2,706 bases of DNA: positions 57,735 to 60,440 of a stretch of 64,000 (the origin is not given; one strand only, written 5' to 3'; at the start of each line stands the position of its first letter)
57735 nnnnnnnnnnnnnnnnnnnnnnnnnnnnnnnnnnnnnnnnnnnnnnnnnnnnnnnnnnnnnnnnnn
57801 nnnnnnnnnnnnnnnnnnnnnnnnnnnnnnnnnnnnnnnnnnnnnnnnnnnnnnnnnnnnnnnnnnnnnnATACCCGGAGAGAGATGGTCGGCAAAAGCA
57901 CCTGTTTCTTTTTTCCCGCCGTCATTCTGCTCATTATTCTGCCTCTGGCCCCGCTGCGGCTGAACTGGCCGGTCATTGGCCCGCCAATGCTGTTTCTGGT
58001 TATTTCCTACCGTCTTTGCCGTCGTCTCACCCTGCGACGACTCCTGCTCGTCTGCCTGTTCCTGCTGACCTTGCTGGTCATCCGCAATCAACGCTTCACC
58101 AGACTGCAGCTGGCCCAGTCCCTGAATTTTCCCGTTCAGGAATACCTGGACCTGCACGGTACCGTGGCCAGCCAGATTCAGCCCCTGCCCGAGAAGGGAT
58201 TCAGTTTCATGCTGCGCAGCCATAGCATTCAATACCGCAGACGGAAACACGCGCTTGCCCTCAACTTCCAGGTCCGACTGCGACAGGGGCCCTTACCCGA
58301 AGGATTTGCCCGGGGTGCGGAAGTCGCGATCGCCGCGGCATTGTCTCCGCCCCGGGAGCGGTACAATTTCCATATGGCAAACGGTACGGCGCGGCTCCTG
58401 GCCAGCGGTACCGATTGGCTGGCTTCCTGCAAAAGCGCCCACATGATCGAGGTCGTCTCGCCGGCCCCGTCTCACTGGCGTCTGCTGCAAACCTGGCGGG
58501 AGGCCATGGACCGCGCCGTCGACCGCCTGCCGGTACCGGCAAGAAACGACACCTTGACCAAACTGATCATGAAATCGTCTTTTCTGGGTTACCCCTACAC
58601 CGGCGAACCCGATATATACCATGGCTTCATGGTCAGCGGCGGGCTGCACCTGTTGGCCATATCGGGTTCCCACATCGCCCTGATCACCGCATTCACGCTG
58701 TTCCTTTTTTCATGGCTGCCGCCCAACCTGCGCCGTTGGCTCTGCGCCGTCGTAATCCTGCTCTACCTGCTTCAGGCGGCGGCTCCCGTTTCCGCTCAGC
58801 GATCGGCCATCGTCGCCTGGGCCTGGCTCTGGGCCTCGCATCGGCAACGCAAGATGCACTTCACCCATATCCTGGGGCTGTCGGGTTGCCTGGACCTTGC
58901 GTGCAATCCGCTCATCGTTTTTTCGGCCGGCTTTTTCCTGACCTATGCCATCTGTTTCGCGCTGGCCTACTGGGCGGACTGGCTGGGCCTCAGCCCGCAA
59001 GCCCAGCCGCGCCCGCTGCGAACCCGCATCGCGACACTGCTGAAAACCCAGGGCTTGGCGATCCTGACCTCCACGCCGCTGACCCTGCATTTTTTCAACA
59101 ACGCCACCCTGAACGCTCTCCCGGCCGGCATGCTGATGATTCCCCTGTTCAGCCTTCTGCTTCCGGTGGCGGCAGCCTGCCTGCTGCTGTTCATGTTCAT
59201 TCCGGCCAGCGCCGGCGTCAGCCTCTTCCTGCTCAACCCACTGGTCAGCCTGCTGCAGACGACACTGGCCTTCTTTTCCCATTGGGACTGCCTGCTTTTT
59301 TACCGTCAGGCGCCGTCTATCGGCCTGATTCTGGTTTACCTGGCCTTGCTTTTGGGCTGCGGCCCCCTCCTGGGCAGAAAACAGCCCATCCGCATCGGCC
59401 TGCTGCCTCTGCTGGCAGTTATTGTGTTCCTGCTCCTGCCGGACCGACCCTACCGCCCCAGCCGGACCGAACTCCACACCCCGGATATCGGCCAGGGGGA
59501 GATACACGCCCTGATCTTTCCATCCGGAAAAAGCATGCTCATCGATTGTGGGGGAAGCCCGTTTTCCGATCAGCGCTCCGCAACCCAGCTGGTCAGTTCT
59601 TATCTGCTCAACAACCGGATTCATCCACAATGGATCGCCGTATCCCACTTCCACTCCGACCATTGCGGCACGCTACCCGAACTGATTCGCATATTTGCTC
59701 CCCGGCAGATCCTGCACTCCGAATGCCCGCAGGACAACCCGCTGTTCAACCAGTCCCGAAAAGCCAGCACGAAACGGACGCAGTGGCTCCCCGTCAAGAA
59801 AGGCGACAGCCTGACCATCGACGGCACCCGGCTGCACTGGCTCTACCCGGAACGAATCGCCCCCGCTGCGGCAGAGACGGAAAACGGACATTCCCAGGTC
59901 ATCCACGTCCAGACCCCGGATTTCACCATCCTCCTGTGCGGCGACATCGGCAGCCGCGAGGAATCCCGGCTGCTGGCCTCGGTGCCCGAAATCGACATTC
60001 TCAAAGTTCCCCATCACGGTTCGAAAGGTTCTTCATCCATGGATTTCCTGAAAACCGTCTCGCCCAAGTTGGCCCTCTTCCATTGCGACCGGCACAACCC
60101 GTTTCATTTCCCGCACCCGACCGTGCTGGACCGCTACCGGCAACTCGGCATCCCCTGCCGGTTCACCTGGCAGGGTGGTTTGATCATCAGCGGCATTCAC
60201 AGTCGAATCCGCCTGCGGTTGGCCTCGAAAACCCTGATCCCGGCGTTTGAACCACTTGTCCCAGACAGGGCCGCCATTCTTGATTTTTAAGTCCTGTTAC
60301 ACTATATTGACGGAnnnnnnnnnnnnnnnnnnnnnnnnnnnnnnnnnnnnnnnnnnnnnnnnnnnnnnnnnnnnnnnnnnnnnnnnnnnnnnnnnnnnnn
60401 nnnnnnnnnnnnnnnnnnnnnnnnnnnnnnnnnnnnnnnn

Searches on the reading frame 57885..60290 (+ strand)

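Call 44: search_protein_families(library=pfam, proteins=[window:57885-60290:+], max_evalue=0.01)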
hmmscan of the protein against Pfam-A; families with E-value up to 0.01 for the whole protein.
window:57885-60290:+ (801 aa): 4 families
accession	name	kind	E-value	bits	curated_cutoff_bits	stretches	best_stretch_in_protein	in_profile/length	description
PF03772.21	Competence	-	4e-38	131.8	23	1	241-492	10-264/270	Competence protein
PF00753.33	Lactamase_B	-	8.1e-12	45.9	22.7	1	543-729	10-189/196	Metallo-beta-lactamase superfamily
PF13567.11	DUF4131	-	2.9e-10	40.5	31.6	1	26-185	3-162/165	Domain of unknown function (DUF4131)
PF12706.13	Lactamase_B_2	-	8.1e-05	22.7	27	1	552-709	4-163/200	Beta-lactamase superfamily domain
